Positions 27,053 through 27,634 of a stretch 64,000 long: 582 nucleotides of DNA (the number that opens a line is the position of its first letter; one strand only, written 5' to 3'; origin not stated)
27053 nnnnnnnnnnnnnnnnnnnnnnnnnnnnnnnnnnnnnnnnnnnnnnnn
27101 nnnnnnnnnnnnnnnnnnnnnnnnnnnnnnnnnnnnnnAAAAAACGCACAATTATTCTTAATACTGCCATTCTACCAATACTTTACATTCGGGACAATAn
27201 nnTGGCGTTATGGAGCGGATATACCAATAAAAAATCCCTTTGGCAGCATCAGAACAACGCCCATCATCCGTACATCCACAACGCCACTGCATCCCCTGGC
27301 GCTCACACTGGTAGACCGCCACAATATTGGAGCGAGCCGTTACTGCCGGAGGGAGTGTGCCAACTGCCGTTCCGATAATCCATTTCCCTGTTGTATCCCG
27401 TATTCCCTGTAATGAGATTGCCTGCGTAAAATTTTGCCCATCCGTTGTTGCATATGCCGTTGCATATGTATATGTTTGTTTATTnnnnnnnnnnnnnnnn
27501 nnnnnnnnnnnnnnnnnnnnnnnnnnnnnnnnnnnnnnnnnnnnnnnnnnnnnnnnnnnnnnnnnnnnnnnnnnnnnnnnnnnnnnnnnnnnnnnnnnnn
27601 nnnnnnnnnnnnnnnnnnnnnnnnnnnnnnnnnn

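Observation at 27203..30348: A conserved Cys-rich C-terminal module of about 85 aa is shared by a secreted SGNH hydrolase and a 1435-aa surface protein in the same locus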

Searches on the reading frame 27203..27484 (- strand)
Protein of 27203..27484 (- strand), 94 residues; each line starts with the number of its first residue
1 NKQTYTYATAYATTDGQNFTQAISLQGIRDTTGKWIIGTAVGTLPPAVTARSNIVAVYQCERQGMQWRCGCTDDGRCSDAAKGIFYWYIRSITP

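Call 8: find_homologous_proteins(query=A1, max_evalue=0.01)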
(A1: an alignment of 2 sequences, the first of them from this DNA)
Query A1 (2 sequences): 2 candidates shared short words with the query, none scored E <= 0.01.

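Call 10: search_solved_structures(query=A1, max_evalue=10)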
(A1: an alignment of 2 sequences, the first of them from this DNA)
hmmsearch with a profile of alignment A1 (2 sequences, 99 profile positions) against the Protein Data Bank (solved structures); distinct sequences matched with E-value up to 10: 2.
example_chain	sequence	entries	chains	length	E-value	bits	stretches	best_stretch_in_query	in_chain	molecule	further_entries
8iu8_A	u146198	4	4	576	0.46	14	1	38-84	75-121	Candidate dextranase Glycoside hydrolase family 66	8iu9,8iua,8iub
2qdi_A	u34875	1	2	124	0.74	13.3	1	18-88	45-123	General odorant-binding protein lush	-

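Call 12: find_related_loci(query=A1, collection=genome_contigs, flank=10000)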
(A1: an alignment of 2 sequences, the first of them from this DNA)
Query A1 (94 aa) in genome_contigs; peptide patterns used: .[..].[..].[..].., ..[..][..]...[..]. (x = any residue, [..] = any of these).
36 stretches matched a pattern, but none encodes a relative of the query by tblastn (E <= 1e-3).

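Call 13: search_protein_representatives(alignment_id=A1)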
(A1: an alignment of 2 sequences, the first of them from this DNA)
Query: 2 sequences, 99 profile positions. Proteins with E-value up to 0.001 (for the whole library): 87; up to 1e-10: 19; up to 1e-30: 1. The best 87 are listed.
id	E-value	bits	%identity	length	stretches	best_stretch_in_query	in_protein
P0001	2.7e-49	181.6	-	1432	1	1-99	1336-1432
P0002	5.4e-29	116.5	-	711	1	3-95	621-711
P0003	2.3e-26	108.1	-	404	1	3-94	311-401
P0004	4.2e-26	107.2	-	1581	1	5-95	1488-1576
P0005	4.2e-24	100.8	-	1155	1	5-95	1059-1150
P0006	4.9e-23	97.4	-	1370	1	5-95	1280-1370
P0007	1.3e-22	96.0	-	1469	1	5-90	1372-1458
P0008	1.3e-22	96.0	-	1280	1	5-93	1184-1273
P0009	6.5e-21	90.6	-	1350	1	3-94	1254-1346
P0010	2.9e-19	85.3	-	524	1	3-93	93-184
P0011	3.4e-18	81.8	-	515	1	3-98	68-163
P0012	6.2e-18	81.0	-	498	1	3-91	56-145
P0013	1.9e-17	79.5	-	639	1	3-97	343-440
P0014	2.0e-17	79.4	-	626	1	2-92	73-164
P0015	3.3e-17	78.7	-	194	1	3-92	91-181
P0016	1.4e-16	76.7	-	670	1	5-94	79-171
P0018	2.8e-11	59.6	-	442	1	2-82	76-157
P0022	1.5e-08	50.8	-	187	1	3-78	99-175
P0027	2.2e-07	47.1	-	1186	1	3-83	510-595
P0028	2.4e-07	47.0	-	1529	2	3-76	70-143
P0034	1.9e-06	44.2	-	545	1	3-76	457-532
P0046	3.0e-05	40.3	-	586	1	3-76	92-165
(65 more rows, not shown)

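Call 24: search_protein_families(library=pfam, alignment_id=A3, max_evalue=0.001)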
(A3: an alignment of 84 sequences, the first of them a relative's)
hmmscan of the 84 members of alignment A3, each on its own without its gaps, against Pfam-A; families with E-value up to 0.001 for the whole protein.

A. member 1, P0003 (404 aa): 3 families
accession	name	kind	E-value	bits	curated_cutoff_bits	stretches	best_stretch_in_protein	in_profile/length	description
PF13472.12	Lipase_GDSL_2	-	1.2e-22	81.7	32.9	1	35-220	2-177/178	GDSL-like Lipase/Acylhydrolase family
PF00657.28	Lipase_GDSL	-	2e-10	41.6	23.6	1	33-224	2-206/208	GDSL-like Lipase/Acylhydrolase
PF17182.10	OSK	-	5.9e-06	26.1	27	1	109-201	70-159/202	OSK domain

B. families by the number of members that match (of 84 scanned): 40 families (the first 25 are shown)
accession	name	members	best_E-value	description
PF13229.12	Beta_helix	9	3.4e-16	Right handed beta helix region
PF01833.30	TIG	5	7.9e-13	IPT/TIG domain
PF05048.19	NosD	4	7e-08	Periplasmic copper-binding protein (NosD)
PF11617.13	Cu-binding_MopE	3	4.3e-59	Putative metal-binding motif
PF00112.29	Peptidase_C1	2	2.5e-39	Papain family cysteine protease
PF03330.24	DPBB_1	2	9.4e-09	Lytic transglycolase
PF12708.12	Pect-lyase_RHGA_epim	2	9.9e-05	Rhamnogalacturonase A/epimerase, pectate lyase-like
PF02239.22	Cytochrom_D1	1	2.8e-82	Cytochrome D1 heme domain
PF00082.27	Peptidase_S8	1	8.6e-64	Subtilase family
PF01522.26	Polysacc_deac_1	1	7.1e-27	Polysaccharide deacetylase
PF12799.13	LRR_4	1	9e-27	Leucine Rich repeats (2 copies)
PF14099.13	Polysacc_lyase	1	4.3e-26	Polysaccharide lyase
PF13472.12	Lipase_GDSL_2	1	1.2e-22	GDSL-like Lipase/Acylhydrolase family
PF00188.32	CAP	1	6.4e-21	Cysteine-rich secretory protein family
PF06452.16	CBM9_1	1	4.2e-20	Carbohydrate family 9 binding domain-like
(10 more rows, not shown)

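Call 32: find_related_loci(query=A4, collection=genome_contigs, flank=10000)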
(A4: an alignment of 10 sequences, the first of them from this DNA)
Query A4 (94 aa) in genome_contigs; peptide patterns used: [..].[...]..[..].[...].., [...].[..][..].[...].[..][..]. (x = any residue, [..] = any of these).
61 stretches matched a pattern; 3 encode a relative of the query (tblastn E <= 1e-3); 3 distinct loci.
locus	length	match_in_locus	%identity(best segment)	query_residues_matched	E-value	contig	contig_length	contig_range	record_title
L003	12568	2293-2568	51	3-94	9e-32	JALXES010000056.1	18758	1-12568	MAG: Candidatus Moraniibacteriota bacterium isolate T2_metabat2_scaf2bin.417 T2_NODE_2686_length_18758_cov_1.994257, who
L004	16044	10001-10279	51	3-94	1e-29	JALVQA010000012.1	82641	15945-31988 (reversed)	MAG: Candidatus Moraniibacteriota bacterium isolate A3_metabat2_scaf2bin.005 A3_NODE_53_length_82641_cov_3.789296, whole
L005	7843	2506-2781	35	1-89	7e-17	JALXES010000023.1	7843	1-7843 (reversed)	MAG: Candidatus Moraniibacteriota bacterium isolate T2_metabat2_scaf2bin.417 T2_NODE_14616_length_7843_cov_1.774365, who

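Call 45: list_cluster_members(proteins=[P0003, P0010, P0018, P0022, P0027, P0034, P0046, P0016, P0028, P0004])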
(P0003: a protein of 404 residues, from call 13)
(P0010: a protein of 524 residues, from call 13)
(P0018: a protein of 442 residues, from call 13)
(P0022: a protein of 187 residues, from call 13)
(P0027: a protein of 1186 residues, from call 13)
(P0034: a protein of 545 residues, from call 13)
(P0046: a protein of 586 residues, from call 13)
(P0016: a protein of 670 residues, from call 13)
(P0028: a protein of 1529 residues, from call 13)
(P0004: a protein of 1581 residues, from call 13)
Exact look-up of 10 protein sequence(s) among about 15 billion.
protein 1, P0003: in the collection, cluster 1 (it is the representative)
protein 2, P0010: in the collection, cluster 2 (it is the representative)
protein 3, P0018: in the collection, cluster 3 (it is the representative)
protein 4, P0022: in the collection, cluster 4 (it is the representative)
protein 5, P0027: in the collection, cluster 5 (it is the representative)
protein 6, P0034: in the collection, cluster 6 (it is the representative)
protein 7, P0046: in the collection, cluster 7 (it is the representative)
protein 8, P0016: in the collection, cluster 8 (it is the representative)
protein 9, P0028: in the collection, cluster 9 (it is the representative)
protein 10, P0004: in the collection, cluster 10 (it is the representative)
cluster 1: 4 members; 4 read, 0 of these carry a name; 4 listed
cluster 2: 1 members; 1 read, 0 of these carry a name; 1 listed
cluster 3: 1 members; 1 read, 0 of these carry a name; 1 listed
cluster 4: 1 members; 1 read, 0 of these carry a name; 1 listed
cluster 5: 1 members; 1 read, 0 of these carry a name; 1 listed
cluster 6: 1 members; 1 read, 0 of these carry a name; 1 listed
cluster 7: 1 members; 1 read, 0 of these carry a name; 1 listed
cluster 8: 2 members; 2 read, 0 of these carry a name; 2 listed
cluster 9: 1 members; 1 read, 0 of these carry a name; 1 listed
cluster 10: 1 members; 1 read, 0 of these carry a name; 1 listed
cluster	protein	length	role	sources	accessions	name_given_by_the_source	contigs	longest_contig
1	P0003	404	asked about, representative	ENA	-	-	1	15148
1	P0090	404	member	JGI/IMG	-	-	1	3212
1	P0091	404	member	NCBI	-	-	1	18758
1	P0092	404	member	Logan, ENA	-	-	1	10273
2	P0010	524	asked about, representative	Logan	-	-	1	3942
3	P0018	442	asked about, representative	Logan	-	-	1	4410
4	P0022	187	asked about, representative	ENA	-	-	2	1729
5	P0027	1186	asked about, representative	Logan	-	-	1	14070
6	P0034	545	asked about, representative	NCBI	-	-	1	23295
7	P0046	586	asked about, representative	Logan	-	-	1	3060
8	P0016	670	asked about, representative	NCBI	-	-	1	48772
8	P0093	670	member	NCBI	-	-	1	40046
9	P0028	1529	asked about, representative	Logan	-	-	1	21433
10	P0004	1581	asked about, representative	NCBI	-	-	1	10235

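Call 48: find_encoding_contigs(protein=P0034, flank=8000, max_places=2)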
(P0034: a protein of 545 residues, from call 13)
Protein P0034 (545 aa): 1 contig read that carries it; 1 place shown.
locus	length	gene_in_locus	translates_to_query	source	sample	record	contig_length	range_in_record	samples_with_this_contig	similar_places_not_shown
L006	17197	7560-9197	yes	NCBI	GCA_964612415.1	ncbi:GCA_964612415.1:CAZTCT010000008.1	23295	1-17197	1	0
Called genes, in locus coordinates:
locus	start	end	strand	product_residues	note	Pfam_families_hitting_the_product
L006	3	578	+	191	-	?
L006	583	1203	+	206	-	PF07963:N_methyl (weak)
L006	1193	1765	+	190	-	-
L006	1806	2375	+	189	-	-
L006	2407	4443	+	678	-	PF22745:Nlig-Ia, PF01653:DNA_ligase_aden, PF03120:OB_DNA_ligase, PF14520:HHH_5 (weak), PF00633:HHH (faint), PF12826:HHH_2, PF00533:BRCT, PF12738:PTCB-BRCT (weak)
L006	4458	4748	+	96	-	PF02686:GatC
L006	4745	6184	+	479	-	PF01425:Amidase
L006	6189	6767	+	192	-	-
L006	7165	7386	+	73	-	-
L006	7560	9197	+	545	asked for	PF05048:NosD (weak), PF13229:Beta_helix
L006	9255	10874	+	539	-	PF02156:Glyco_hydro_26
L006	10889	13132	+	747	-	-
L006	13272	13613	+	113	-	-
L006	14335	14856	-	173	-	PF08334:T2SSG (faint)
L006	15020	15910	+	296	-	PF03462:PCRF, PF00472:RF-1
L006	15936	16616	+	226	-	PF00005:ABC_tran, PF13304:AAA_21 (weak)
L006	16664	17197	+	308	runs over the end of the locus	PF18075:FtsX_ECD, PF02687:FtsX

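Call 49: find_encoding_contigs(protein=P0016, flank=8000, max_places=1)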
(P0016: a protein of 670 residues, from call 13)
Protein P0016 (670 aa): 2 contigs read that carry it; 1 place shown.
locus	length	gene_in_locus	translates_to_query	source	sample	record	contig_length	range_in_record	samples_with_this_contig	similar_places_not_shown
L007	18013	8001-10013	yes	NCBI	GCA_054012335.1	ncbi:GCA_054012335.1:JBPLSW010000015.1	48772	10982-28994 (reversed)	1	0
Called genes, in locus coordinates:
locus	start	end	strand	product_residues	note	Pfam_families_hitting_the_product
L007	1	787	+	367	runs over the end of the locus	PF01098:FTSW_RODA_SPOVE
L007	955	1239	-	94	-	PF01016:Ribosomal_L27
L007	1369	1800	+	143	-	-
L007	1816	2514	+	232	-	PF00696:AA_kinase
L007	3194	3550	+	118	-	-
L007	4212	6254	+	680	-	PF00122:E1-E2_ATPase, PF00702:Hydrolase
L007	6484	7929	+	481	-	PF07732:Cu-oxidase_3, PF00394:Cu-oxidase, PF07731:Cu-oxidase_2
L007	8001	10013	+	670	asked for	PF25174:Beta-prop_THOC3 (faint), PF00173:Cyt-b5, PF02239:Cytochrom_D1, PF23414:Beta-prop_EML_2 (faint)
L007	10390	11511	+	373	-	PF02012:BNR (faint), PF14870:PSII_BNR (weak), PF15902:Sortilin-Vps10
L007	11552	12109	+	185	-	PF01765:RRF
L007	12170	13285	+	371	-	PF02163:Peptidase_M50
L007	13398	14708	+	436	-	-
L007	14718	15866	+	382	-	PF13439:Glyco_transf_4, PF00534:Glycos_transf_1, PF13692:Glyco_trans_1_4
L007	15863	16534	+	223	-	-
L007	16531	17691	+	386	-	PF13439:Glyco_transf_4, PF00534:Glycos_transf_1, PF13692:Glyco_trans_1_4, PF20706:GT4-conflict, PF13524:Glyco_trans_1_2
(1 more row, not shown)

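Call 50: find_encoding_contigs(protein=P0027, flank=8000, max_places=1)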
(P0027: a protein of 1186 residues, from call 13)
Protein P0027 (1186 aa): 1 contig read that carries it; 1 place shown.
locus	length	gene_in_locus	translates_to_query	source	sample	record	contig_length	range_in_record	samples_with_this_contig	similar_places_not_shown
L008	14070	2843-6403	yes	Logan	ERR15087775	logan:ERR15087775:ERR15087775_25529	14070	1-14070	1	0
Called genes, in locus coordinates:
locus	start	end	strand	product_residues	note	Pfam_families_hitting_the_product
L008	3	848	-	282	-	?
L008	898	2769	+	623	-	-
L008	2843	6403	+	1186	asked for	PF01522:Polysacc_deac_1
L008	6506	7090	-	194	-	PF00551:Formyl_trans_N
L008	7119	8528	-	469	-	PF00425:Chorismate_bind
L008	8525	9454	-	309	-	PF02388:FemAB, PF13480:Acetyltransf_6, PF02388:FemAB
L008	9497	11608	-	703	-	PF14237:GYF_2 (faint)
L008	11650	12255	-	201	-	PF13098:Thioredoxin_2 (weak), PF13462:Thioredoxin_4, PF01323:DSBA (weak)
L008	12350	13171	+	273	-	PF00561:Abhydrolase_1, PF12146:Hydrolase_4 (weak), PF12697:Abhydrolase_6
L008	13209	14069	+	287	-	?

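Call 51: find_encoding_contigs(protein=P0004, flank=8000, max_places=1)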
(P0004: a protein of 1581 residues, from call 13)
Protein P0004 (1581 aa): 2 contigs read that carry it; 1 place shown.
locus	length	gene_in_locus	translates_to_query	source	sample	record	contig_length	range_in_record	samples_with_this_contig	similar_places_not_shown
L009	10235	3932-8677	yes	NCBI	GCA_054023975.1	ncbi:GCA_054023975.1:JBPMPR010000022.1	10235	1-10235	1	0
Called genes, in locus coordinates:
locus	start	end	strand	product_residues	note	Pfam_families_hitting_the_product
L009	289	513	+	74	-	-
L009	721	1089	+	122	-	-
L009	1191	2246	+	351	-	PF00924:MS_channel_2nd, PF21082:MS_channel_3rd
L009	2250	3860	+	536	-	PF13196:DUF4012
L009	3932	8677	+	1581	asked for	-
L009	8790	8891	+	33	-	-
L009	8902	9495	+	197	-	PF00908:dTDP_sugar_isom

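Call 59: find_related_loci(query=A4, collection=metagenome_contigs, flank=10000)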
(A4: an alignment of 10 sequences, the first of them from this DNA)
Query A4 (94 aa) in metagenome_contigs; peptide patterns used: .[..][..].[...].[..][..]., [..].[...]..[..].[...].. (x = any residue, [..] = any of these).
181 stretches matched a pattern; 3 encode a relative of the query (tblastn E <= 1e-3); 3 distinct loci.
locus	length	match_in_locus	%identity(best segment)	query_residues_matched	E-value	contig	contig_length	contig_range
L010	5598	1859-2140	100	1-94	2e-64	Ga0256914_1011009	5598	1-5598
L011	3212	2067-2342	51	3-94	2e-32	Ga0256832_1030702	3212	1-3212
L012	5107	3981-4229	49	5-89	7e-25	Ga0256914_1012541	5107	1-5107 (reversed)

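Call 71: find_encoding_contigs(protein=P0014, flank=8000, max_places=1)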
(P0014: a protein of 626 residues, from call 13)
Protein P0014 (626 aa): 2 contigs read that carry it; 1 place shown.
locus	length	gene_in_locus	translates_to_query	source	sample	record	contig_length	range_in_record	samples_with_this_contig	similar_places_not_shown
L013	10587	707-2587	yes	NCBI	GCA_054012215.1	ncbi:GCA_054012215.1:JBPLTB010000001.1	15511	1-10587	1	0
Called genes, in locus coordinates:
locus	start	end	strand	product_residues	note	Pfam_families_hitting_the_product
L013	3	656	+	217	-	?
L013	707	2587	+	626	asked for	PF13229:Beta_helix (faint)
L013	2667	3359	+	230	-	PF00483:NTP_transferase, PF01128:IspD (faint), PF12804:NTP_transf_3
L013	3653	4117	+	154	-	PF01230:HIT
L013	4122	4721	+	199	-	PF04307:YdjM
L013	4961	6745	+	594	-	-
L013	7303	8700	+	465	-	PF04055:Radical_SAM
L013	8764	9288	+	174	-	-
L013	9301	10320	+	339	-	PF01933:CofD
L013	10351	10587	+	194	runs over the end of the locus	-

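Call 72: find_encoding_contigs(protein=P0011, flank=8000, max_places=1)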
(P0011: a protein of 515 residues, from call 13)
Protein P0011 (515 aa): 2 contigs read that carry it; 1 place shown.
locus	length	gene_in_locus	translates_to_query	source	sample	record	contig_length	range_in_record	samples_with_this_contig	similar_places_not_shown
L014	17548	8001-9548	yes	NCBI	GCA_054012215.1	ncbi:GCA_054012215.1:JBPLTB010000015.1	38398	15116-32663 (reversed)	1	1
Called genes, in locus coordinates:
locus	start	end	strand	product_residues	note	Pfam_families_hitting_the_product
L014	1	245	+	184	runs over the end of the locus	-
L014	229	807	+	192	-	PF01300:Sua5_yciO_yrdC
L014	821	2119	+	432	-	PF00155:Aminotran_1_2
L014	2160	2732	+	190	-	-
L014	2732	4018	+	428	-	PF00657:Lipase_GDSL, PF13472:Lipase_GDSL_2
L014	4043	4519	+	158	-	PF00293:NUDIX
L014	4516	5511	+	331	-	PF01073:3Beta_HSD, PF01370:Epimerase, PF02719:Polysacc_synt_2, PF04321:RmlD_sub_bind, PF07993:NAD_binding_4, PF16363:GDP_Man_Dehyd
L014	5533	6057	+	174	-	PF22327:Nudt16-like (weak), PF00293:NUDIX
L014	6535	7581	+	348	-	-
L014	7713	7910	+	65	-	-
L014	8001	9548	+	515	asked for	PF05048:NosD (faint), PF13229:Beta_helix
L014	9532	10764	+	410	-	PF22025:ThiI_fer, PF02568:ThiI, PF06508:QueC (faint)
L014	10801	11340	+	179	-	-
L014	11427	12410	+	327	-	PF01370:Epimerase, PF04321:RmlD_sub_bind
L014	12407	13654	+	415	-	PF00270:DEAD, PF00271:Helicase_C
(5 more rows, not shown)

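Call 73: find_encoding_contigs(protein=P0028, flank=8000, max_places=1)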
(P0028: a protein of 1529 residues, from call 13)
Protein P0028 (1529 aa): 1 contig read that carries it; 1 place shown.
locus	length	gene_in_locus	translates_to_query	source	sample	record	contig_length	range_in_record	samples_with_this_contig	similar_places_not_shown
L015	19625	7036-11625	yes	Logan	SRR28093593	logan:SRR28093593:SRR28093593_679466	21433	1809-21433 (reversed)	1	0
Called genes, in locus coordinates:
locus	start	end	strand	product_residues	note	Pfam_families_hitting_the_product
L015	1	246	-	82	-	?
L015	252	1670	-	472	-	-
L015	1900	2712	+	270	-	PF02899:Phage_int_SAM_1, PF13495:Phage_int_SAM_4, PF00589:Phage_integrase, PF22823:MrpR_C_cat (faint)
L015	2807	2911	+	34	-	-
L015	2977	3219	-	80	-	-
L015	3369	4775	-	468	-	PF13328:HD_4, PF01966:HD, PF04607:RelA_SpoT, PF02824:TGS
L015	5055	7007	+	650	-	PF18895:T4SS_pilin (weak), PF13205:Big_5 (weak)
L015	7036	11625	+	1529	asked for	PF11617:Cu-binding_MopE, PF00112:Peptidase_C1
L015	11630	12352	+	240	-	PF03891:DUF333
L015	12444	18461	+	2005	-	PF18895:T4SS_pilin, PF13205:Big_5 (faint), PF01833:TIG (faint)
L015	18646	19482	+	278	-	PF18884:TSP3_bac (weak)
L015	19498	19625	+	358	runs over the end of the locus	-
